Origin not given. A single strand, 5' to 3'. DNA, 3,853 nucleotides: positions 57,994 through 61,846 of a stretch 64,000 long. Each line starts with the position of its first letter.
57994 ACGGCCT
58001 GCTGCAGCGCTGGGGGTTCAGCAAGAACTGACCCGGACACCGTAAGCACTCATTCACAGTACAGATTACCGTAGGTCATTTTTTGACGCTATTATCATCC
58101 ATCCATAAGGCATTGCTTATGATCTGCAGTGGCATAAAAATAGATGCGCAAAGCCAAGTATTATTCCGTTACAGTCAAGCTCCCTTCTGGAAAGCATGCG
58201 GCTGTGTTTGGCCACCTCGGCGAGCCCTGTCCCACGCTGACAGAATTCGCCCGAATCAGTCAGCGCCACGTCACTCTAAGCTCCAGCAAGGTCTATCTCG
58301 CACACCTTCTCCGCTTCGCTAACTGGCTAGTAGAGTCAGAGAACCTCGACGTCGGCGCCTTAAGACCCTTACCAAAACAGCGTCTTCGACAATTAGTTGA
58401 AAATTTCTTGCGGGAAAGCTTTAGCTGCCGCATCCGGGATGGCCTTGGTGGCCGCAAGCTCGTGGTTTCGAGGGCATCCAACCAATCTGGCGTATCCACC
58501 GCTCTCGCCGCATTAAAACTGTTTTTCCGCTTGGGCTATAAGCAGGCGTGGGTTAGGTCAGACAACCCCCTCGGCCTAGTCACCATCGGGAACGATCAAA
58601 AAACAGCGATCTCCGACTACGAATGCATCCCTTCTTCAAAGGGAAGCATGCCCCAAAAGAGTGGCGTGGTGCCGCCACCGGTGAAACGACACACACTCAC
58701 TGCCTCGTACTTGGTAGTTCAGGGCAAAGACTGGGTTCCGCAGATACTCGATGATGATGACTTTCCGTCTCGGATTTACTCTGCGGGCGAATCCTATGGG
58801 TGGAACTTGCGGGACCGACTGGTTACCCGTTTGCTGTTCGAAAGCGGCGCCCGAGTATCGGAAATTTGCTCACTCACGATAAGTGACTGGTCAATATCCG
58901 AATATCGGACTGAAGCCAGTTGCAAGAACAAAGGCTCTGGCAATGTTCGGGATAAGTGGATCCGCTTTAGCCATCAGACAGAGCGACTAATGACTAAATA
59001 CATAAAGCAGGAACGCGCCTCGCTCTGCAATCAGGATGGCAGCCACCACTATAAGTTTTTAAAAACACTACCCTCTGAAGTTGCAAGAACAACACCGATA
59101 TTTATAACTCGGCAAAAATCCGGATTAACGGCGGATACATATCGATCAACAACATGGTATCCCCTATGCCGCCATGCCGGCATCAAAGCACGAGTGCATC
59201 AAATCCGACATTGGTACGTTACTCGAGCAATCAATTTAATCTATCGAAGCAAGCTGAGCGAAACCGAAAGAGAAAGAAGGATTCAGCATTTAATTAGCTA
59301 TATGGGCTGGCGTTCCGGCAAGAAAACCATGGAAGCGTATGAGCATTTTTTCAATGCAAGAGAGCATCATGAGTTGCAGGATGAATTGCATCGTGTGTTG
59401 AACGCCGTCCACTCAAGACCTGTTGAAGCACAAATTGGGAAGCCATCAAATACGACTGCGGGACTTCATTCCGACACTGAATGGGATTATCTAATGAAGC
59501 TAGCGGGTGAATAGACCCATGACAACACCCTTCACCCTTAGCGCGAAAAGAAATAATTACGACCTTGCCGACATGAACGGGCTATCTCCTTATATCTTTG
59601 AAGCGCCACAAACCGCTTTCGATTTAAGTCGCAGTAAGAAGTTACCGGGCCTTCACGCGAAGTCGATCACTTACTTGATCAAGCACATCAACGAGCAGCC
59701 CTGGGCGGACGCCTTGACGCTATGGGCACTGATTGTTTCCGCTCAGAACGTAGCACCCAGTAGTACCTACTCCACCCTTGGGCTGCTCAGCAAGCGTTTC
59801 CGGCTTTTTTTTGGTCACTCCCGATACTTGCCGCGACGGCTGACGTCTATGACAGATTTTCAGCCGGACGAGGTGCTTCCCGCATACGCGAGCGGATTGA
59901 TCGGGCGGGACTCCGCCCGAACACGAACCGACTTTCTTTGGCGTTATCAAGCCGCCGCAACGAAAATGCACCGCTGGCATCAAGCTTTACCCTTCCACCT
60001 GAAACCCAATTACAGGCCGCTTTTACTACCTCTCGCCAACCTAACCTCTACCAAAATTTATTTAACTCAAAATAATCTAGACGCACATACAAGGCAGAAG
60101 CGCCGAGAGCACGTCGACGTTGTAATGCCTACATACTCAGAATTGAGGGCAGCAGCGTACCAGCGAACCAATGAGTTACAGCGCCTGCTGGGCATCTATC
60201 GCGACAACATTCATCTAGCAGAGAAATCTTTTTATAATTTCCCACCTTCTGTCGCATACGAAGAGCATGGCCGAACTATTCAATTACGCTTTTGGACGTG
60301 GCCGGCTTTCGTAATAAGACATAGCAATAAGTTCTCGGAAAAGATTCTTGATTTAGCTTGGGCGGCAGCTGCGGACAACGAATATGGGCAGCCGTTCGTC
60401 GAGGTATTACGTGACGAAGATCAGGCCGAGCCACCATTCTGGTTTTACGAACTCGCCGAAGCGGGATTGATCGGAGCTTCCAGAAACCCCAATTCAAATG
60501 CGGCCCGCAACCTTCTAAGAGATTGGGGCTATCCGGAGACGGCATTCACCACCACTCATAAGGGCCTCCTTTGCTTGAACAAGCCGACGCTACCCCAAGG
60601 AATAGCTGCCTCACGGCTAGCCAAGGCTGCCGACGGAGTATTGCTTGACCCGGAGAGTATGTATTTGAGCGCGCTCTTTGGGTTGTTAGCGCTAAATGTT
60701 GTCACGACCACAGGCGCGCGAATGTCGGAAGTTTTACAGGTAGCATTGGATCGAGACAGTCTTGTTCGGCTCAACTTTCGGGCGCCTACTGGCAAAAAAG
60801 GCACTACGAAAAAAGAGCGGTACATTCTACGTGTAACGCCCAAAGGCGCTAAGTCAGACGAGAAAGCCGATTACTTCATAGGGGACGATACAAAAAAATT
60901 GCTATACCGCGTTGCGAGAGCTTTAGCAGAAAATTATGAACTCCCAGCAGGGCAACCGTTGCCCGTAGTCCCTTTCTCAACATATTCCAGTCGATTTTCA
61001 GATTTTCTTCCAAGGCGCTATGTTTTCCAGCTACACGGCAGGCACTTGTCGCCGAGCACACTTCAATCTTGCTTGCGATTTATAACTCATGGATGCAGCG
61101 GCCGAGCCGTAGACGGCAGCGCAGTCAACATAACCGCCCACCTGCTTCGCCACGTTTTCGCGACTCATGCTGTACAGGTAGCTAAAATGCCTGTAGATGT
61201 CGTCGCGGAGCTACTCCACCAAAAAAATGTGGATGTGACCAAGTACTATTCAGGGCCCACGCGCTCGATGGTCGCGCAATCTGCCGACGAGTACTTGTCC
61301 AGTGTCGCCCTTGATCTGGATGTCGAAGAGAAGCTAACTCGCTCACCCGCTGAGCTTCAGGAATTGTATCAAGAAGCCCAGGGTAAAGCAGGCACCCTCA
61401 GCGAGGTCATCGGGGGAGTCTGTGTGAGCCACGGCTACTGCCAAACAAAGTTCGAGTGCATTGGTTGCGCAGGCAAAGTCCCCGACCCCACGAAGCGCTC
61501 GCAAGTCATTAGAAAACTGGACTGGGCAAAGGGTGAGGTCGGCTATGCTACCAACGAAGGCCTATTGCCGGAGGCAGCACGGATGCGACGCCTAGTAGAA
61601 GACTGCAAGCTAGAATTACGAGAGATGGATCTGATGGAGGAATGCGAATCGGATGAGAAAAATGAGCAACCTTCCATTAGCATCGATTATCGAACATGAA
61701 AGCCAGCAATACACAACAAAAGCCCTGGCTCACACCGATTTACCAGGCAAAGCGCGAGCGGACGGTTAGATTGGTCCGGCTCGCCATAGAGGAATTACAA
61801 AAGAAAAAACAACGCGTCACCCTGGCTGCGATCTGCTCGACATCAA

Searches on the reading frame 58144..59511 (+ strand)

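Call 101: search_protein_families(library=pfam, proteins=[window:58144-59511:+], max_evalue=0.001)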
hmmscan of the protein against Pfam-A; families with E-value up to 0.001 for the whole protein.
window:58144-59511:+ (456 aa): 1 family
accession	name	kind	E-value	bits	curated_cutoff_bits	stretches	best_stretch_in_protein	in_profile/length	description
PF00589.27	Phage_integrase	-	6.9e-09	36.1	27.1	1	217-364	17-142/172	Phage integrase family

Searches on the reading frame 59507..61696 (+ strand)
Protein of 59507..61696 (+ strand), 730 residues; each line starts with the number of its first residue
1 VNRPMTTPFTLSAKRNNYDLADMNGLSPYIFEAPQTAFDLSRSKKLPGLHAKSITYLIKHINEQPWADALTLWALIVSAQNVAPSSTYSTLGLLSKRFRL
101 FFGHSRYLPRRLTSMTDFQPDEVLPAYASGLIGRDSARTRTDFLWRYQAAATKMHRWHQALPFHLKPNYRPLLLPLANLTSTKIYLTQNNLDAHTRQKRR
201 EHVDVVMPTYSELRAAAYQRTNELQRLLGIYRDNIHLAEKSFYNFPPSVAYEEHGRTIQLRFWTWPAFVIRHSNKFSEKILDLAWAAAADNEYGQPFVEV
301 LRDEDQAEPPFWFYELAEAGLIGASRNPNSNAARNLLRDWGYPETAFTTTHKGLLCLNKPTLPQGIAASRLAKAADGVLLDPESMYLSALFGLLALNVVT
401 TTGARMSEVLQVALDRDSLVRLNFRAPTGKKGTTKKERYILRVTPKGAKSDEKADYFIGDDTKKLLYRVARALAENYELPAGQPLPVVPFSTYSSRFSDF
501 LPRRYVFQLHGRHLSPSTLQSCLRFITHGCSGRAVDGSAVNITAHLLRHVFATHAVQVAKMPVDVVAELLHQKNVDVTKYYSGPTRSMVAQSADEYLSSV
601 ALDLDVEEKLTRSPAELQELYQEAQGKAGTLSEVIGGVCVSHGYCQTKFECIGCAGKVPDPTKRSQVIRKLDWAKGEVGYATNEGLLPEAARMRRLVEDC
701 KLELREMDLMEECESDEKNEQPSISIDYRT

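Call 101: search_protein_families(library=pfam, proteins=[window:59507-61696:+], max_evalue=0.001)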
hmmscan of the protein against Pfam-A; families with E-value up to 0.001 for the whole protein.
window:59507-61696:+ (730 aa): 1 family
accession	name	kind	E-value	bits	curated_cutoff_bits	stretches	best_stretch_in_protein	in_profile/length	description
PF00589.27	Phage_integrase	-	1.7e-05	25.1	27.1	1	502-582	92-166/172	Phage integrase family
